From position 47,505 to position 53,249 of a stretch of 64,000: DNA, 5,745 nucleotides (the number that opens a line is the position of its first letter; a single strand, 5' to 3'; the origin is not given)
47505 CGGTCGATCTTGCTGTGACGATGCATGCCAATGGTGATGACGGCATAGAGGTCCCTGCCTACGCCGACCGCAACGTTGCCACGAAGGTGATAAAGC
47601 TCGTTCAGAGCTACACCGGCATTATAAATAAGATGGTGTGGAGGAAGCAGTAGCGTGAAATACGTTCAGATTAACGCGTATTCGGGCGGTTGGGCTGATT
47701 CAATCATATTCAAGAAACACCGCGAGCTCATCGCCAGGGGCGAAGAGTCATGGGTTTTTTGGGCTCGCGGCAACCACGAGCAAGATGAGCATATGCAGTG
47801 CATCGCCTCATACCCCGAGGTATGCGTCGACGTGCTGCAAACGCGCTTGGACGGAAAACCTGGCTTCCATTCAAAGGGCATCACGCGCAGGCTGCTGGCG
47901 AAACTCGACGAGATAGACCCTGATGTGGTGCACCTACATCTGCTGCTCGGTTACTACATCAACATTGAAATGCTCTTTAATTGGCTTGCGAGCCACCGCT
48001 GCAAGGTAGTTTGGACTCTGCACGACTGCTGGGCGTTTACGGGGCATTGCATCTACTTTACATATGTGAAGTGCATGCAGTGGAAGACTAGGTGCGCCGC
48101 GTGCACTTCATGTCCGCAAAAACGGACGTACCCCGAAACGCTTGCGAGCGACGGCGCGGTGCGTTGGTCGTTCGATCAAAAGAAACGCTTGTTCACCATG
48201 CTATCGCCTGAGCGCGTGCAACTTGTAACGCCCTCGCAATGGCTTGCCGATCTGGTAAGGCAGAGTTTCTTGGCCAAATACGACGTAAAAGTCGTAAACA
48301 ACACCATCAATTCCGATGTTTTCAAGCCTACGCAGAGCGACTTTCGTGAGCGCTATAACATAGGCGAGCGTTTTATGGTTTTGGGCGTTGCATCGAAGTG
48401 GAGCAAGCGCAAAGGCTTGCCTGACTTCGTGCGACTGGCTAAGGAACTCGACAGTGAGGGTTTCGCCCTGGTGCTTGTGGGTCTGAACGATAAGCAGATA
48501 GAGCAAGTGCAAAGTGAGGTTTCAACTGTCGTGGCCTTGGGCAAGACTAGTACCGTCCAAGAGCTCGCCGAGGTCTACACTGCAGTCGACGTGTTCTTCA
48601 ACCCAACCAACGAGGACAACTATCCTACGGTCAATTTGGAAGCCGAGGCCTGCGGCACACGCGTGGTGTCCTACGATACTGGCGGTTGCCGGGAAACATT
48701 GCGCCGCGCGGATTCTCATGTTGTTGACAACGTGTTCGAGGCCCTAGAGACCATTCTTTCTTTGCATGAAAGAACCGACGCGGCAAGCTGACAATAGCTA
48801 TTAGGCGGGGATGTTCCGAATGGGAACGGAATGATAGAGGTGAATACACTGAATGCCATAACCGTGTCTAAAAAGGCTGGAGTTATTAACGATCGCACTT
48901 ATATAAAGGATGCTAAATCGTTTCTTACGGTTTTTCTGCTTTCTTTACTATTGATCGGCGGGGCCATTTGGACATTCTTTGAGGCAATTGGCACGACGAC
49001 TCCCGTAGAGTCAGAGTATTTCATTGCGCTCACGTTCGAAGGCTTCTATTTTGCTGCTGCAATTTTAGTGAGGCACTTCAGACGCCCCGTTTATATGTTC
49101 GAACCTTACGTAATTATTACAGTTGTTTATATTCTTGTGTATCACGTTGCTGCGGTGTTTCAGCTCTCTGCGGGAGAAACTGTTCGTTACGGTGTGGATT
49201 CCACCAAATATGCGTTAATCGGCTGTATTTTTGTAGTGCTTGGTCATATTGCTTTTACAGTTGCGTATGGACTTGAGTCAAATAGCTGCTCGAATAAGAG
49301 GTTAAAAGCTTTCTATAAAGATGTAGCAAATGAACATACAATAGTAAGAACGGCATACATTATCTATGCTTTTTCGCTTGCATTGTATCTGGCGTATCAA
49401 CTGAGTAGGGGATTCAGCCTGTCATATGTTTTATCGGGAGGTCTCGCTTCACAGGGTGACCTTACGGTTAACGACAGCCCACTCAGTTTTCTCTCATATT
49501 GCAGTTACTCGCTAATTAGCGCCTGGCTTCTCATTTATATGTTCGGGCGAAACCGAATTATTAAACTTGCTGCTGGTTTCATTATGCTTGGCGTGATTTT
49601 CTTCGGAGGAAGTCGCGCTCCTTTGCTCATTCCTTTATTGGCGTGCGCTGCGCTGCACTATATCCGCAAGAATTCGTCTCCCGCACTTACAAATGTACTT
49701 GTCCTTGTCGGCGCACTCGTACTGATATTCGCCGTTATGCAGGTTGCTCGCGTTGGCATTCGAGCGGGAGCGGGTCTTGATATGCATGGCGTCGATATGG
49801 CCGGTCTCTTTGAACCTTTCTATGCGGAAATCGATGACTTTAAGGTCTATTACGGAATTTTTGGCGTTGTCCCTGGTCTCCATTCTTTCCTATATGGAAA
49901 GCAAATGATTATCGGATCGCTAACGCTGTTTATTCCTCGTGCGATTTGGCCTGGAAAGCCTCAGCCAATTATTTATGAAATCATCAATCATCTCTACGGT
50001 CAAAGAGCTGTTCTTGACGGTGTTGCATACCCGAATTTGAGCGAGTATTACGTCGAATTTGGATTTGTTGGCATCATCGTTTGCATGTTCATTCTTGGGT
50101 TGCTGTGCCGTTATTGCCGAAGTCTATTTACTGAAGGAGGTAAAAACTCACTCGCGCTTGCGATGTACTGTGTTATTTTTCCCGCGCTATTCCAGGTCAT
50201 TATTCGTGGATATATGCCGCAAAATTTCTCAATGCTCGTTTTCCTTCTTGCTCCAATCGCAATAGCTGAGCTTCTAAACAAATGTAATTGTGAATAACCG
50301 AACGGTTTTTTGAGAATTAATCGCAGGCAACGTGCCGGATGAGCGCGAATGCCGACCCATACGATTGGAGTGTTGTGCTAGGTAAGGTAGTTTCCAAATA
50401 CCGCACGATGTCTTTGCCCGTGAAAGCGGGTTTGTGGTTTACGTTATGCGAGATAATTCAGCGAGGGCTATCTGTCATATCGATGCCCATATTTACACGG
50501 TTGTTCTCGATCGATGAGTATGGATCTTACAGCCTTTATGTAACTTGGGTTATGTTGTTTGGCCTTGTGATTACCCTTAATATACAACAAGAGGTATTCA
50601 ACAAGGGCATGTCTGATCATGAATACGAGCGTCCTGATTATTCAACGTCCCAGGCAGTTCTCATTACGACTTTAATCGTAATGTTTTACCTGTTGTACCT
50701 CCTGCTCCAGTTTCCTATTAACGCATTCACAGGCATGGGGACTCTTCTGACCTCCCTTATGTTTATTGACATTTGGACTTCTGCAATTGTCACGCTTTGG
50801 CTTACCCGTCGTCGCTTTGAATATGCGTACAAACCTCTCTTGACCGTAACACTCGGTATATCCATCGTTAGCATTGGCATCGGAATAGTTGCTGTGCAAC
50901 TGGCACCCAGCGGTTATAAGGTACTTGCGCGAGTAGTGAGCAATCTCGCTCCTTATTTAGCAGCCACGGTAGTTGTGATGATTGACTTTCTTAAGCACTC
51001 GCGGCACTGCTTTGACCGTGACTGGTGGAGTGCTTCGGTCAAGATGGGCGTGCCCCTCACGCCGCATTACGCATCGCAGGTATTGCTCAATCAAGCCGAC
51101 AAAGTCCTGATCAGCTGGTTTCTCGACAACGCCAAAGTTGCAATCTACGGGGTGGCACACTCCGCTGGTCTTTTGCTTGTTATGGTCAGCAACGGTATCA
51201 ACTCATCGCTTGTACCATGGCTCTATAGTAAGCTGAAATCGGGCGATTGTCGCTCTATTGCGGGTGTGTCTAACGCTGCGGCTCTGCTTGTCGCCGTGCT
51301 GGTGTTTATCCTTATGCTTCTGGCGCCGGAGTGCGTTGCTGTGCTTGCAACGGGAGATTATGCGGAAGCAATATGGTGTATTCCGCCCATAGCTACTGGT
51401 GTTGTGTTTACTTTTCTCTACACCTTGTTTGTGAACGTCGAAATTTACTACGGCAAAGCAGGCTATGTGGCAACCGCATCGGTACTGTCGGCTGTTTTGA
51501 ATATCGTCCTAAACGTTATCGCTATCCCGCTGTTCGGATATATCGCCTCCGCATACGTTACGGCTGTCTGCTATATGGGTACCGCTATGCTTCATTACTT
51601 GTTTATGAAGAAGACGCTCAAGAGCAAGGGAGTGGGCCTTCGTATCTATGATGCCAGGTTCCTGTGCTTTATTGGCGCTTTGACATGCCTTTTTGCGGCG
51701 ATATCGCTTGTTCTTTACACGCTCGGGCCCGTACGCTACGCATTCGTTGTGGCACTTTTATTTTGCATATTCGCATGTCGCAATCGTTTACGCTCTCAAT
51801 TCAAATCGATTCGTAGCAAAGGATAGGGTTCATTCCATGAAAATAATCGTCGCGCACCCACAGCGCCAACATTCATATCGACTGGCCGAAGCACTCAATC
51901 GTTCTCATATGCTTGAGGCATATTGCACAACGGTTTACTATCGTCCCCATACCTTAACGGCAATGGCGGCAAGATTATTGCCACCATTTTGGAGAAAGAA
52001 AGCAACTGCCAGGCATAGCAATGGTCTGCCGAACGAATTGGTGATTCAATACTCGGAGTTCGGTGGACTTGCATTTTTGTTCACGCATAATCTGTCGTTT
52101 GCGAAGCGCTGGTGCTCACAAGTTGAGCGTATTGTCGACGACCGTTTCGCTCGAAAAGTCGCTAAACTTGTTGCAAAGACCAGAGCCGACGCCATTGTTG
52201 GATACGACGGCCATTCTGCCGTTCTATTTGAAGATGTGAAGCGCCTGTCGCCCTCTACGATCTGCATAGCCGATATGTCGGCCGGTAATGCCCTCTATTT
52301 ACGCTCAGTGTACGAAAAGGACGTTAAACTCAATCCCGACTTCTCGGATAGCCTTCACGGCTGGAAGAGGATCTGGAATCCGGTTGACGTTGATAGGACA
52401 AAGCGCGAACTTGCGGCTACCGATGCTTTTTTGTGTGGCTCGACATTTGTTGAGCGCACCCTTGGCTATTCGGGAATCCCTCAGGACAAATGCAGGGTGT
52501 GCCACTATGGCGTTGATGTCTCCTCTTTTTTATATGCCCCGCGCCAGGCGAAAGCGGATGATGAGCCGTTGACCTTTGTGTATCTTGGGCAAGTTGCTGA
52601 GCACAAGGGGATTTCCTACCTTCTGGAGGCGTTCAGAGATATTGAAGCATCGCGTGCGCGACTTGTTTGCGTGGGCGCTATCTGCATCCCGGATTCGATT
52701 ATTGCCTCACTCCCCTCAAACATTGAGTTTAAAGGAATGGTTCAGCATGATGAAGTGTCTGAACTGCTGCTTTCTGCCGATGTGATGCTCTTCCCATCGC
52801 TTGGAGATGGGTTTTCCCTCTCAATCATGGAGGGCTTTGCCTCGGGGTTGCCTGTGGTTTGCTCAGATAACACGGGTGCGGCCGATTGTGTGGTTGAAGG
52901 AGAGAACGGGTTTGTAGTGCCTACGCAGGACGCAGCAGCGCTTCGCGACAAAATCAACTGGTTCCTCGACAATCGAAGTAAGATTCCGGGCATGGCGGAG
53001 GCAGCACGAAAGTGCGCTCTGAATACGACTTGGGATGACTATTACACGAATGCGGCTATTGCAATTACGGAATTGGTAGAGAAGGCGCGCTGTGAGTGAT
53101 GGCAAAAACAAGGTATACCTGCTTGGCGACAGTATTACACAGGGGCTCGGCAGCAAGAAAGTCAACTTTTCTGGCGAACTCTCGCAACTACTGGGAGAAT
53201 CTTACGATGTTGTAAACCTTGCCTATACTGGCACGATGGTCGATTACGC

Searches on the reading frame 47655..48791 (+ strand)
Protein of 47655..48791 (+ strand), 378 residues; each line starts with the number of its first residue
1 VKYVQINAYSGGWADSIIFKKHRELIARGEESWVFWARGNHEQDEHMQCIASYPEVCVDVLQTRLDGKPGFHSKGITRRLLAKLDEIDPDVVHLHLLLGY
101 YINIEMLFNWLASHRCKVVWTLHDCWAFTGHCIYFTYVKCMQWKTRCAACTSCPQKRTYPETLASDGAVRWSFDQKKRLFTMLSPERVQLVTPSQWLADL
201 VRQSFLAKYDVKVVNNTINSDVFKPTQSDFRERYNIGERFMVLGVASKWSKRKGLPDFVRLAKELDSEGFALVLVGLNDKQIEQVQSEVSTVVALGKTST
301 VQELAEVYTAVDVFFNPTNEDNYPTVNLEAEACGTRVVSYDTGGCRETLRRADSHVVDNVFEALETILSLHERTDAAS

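Call 20: search_protein_families(library=pfam, proteins=[window:47655-48791:+], max_evalue=0.001)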
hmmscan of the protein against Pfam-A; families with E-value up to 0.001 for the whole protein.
window:47655-48791:+ (378 aa): 4 families
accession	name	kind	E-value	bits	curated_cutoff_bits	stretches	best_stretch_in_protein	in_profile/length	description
PF13692.12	Glyco_trans_1_4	-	2.5e-13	50.9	27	1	245-357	7-124/142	Glycosyl transferases group 1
PF00534.26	Glycos_transf_1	-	4.5e-12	46.3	26.4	1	229-353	4-135/172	Glycosyl transferases group 1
PF13439.12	Glyco_transf_4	-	2.8e-10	40.9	28.5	1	23-221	13-169/170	Glycosyltransferase Family 4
PF13579.12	Glyco_trans_4_4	-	8.9e-06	26.6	29.7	1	58-154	40-134/158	Glycosyl transferase 4-like domain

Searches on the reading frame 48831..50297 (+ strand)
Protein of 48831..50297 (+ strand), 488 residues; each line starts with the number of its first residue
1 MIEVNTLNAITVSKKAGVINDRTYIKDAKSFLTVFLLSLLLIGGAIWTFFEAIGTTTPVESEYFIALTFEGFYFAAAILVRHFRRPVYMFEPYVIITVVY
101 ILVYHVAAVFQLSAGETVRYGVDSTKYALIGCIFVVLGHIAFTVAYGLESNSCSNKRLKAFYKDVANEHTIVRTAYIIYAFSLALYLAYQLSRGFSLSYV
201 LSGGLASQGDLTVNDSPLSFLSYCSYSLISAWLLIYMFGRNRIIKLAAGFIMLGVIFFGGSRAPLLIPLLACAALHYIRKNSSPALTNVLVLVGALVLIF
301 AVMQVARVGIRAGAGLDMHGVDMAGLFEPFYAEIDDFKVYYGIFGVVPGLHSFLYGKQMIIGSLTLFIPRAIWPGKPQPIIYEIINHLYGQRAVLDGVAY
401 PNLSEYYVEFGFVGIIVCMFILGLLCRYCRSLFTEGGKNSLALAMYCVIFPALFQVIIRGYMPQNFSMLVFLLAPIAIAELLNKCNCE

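Call 20: search_protein_families(library=pfam, proteins=[window:48831-50297:+], max_evalue=0.001)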
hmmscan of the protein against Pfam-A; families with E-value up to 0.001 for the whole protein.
window:48831-50297:+ (488 aa): 1 family
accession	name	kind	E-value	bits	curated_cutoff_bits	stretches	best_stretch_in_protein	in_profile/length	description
PF14296.11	O-ag_pol_Wzy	-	1.1e-16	61.1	26.6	1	34-477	3-458/468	O-antigen polysaccharide polymerase Wzy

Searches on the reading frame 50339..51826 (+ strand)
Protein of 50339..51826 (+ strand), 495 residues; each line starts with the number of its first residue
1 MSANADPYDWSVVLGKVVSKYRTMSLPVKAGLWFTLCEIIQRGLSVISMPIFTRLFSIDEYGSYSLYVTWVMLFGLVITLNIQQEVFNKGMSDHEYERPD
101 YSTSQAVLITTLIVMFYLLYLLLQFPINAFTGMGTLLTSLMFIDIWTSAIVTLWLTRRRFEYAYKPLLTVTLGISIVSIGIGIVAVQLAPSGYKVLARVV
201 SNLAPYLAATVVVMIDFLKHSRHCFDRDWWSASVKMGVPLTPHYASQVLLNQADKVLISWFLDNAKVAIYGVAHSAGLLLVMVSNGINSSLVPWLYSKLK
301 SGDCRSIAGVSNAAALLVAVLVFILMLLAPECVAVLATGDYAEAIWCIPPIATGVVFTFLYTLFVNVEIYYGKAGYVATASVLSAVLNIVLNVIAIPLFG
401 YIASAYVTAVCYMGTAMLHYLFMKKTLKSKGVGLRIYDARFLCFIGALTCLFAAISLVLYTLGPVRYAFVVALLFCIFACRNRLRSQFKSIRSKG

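Call 20: search_protein_families(library=pfam, proteins=[window:50339-51826:+], max_evalue=0.001)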
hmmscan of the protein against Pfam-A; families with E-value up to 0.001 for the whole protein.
window:50339-51826:+ (495 aa): 2 families
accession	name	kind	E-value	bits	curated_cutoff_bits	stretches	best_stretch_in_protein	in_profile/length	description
PF01943.22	Polysacc_synt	-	7e-17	62.2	28.2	1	30-295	4-270/274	Polysaccharide biosynthesis protein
PF13440.11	Polysacc_synt_3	-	3.5e-10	40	23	1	51-344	1-291/293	Polysaccharide biosynthesis protein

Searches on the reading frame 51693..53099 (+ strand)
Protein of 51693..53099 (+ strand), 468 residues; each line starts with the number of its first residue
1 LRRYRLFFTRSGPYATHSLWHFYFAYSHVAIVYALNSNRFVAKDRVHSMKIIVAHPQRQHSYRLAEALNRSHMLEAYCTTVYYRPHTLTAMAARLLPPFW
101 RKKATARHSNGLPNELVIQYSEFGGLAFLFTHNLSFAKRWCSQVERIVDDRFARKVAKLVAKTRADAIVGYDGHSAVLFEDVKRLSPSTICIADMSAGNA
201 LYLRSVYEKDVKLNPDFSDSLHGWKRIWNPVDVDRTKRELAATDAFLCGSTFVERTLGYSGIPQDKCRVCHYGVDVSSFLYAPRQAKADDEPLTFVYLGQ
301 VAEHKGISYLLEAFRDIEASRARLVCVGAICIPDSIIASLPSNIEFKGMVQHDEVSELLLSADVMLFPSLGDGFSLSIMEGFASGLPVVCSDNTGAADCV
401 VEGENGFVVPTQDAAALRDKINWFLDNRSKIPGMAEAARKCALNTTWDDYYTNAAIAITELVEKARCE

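Call 20: search_protein_families(library=pfam, proteins=[window:51693-53099:+], max_evalue=0.001)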
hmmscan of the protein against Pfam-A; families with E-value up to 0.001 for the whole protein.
window:51693-53099:+ (468 aa): 4 families
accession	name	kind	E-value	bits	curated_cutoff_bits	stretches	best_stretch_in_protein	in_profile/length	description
PF00534.26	Glycos_transf_1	-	1.7e-29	103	26.4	1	285-440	8-171/172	Glycosyl transferases group 1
PF13692.12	Glyco_trans_1_4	-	1.7e-28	100.1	27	1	294-427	3-142/142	Glycosyl transferases group 1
PF20706.3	GT4-conflict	-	3.5e-11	43.2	26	1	352-449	272-380/385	Family 4 Glycosyltransferase in conflict systems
PF13524.12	Glyco_trans_1_2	-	3.3e-07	30.8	25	1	320-443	13-130/144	Glycosyl transferase-like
